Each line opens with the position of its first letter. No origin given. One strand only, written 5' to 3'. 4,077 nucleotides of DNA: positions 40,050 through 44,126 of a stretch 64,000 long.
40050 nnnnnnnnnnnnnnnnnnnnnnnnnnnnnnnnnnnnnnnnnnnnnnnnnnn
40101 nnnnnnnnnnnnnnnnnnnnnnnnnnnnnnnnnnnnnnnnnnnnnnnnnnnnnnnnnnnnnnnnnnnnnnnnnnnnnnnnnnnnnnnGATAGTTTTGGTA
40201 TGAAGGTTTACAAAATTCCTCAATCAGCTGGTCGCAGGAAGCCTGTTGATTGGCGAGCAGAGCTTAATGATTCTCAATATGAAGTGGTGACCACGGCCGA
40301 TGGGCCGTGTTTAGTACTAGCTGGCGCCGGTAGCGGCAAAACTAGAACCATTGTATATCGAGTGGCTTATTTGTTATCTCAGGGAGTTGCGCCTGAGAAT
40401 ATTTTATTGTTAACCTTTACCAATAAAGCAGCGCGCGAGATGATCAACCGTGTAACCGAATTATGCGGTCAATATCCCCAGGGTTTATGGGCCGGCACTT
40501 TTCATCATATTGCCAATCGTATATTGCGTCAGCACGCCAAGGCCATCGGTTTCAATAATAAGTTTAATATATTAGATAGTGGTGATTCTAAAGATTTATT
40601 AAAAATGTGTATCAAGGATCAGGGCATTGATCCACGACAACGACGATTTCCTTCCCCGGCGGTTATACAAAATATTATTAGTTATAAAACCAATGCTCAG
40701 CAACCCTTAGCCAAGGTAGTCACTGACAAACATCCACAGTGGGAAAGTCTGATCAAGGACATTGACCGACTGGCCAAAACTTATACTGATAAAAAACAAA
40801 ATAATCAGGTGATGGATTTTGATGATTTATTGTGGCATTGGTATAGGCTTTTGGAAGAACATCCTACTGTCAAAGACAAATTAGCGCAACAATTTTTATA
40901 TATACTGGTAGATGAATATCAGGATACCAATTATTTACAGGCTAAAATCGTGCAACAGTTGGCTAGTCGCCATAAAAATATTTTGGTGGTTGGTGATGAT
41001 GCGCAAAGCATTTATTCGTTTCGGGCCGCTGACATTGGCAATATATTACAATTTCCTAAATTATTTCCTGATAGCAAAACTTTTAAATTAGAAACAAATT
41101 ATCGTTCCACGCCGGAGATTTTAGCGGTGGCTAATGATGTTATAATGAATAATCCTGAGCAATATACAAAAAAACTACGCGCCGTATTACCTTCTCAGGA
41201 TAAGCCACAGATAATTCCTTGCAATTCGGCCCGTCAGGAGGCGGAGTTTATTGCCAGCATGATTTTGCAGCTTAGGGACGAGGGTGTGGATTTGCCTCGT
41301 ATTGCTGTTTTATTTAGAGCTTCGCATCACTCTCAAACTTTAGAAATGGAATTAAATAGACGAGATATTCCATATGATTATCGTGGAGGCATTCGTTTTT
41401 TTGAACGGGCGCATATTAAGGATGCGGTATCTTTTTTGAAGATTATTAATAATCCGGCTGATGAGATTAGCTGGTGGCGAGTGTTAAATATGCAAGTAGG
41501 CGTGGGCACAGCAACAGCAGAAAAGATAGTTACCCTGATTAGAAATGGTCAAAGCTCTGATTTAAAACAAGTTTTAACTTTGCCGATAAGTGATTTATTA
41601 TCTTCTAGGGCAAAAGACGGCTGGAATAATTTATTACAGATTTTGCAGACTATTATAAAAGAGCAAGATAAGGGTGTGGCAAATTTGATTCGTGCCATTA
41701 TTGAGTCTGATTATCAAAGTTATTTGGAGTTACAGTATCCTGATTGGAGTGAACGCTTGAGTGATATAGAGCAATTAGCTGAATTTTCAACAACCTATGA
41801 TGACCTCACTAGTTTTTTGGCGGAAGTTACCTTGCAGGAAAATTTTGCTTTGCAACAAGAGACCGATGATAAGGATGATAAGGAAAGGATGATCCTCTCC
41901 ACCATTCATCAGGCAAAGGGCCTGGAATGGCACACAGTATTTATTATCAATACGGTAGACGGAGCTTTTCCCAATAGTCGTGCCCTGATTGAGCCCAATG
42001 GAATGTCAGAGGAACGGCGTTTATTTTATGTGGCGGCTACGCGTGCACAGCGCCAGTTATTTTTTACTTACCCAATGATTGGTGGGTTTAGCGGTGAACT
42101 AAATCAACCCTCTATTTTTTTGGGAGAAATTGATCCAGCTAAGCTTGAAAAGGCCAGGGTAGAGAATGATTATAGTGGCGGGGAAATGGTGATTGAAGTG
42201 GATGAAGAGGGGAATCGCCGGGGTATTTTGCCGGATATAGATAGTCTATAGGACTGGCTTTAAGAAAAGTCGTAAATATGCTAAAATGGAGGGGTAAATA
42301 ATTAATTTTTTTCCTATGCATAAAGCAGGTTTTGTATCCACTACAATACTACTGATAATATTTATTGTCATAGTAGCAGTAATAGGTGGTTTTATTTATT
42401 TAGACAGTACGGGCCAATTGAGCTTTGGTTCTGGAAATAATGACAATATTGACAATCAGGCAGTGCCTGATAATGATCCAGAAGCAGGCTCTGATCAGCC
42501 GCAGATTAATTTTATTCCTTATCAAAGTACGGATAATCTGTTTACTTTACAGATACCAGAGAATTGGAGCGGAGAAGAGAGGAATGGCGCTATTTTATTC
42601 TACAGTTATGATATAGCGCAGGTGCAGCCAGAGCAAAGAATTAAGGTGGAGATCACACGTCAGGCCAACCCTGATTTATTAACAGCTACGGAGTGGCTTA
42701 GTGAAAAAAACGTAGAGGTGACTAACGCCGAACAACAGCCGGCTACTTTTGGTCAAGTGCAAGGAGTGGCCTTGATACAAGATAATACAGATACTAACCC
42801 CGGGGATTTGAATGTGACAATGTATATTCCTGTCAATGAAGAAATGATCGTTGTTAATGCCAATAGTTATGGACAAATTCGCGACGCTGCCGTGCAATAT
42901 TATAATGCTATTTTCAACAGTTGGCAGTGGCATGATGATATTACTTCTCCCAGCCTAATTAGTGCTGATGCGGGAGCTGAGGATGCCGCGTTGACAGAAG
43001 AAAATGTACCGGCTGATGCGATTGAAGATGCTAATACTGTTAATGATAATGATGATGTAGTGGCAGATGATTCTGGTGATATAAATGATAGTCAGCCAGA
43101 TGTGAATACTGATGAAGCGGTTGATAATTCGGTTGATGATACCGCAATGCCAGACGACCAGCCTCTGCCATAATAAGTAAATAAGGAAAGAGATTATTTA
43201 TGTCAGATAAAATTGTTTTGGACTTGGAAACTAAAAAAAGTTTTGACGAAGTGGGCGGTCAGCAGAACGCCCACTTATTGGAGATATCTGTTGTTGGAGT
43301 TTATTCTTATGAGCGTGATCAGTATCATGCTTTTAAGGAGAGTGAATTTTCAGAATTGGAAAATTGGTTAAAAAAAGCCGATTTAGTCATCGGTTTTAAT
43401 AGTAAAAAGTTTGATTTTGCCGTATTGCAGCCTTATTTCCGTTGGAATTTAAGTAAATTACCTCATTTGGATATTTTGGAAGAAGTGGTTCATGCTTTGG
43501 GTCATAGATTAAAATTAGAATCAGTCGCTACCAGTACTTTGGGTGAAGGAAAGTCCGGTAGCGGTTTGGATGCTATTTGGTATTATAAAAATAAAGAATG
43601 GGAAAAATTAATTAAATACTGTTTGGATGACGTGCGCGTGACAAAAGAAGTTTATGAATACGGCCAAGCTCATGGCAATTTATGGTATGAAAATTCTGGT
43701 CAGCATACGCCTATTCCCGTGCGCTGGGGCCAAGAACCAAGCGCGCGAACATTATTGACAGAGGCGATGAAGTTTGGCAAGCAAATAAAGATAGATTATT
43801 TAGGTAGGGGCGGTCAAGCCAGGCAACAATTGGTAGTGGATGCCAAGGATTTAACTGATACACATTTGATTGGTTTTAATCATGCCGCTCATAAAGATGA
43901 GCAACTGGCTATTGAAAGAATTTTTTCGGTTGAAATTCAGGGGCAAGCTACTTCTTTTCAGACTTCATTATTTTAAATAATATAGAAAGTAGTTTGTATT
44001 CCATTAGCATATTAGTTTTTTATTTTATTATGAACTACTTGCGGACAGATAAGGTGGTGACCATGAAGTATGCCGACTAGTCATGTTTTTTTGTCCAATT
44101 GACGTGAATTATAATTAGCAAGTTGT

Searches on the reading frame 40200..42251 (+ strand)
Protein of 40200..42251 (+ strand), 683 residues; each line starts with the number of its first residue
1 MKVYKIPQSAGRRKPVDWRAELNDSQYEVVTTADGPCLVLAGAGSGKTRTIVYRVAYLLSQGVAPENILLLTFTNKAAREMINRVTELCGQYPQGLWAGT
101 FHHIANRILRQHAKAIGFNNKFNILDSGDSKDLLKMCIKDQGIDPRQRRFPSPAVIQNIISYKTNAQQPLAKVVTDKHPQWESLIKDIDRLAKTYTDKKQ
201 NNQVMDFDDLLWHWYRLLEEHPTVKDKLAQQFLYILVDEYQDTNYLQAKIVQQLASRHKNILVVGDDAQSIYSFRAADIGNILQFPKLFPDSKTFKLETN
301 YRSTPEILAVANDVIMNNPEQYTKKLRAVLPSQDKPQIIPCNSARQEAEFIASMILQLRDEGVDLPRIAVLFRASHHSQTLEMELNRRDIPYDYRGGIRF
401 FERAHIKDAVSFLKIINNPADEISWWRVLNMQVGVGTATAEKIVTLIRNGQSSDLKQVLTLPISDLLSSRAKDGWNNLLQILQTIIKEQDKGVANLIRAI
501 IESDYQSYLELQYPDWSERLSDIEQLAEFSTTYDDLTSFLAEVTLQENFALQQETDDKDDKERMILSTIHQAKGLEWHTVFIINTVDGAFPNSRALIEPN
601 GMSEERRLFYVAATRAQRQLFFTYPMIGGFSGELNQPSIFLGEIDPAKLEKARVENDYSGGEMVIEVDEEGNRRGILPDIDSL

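Call 8: search_protein_families(library=pfam, proteins=[window:40200-42251:+], max_evalue=0.01)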
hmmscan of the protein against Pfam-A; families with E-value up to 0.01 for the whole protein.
window:40200-42251:+ (683 aa): 9 families
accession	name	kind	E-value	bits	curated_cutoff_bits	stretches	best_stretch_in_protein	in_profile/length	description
PF00580.27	UvrD-helicase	-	1.1e-80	271.7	23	1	22-289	1-270/271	UvrD/REP helicase N-terminal domain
PF13361.12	UvrD_C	-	5.4e-62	210.7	25.6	1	296-624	2-347/350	UvrD-like helicase C-terminal domain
PF13245.12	AAA_19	-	2.6e-24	86.4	25.1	1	31-275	8-134/134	AAA domain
PF13538.12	UvrD_C_2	-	2.4e-10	40.5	27.4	1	566-622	4-51/52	UvrD-like helicase C-terminal domain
PF01443.25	Viral_helicase1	-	8.7e-08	32.7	21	0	224-313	47-137/228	Viral superfamily 1 RNA helicase core domain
PF13604.12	AAA_30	-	5e-06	26.8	27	0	22-82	2-63/191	AAA domain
PF13087.12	AAA_12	-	0.00027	21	27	0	550-621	124-189/195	AAA domain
PF04851.21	ResIII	-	0.0026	18.1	22.5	0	37-104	26-95/164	Type III restriction enzyme, res subunit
PF13086.12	AAA_11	-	0.0044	17.3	27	1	22-87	2-74/257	AAA domain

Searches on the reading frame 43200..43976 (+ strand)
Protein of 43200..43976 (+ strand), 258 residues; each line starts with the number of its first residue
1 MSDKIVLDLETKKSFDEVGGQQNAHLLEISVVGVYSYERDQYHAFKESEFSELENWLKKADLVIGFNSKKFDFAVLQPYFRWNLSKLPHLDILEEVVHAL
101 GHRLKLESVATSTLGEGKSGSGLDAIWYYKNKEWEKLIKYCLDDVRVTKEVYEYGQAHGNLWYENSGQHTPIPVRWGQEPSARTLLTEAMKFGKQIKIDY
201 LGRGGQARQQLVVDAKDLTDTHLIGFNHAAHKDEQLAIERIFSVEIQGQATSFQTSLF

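Call 42: search_protein_families(library=pfam, proteins=[window:43200-43976:+], max_evalue=0.01)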
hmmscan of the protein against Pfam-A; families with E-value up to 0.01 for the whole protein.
window:43200-43976:+ (258 aa): 3 families
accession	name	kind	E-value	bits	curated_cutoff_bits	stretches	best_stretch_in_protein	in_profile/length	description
PF13482.12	RNase_H_2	-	1.9e-11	44.6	22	1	29-154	17-163/165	RNase_H superfamily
PF10108.15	DNA_pol_B_exo2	-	0.0015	18.7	24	0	87-152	104-170/213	Predicted 3'-5' exonuclease related to the exonuclease domain of PolB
PF01612.26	DNA_pol_A_exo1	-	0.0022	18.3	23.6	1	4-153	22-166/173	3'-5' exonuclease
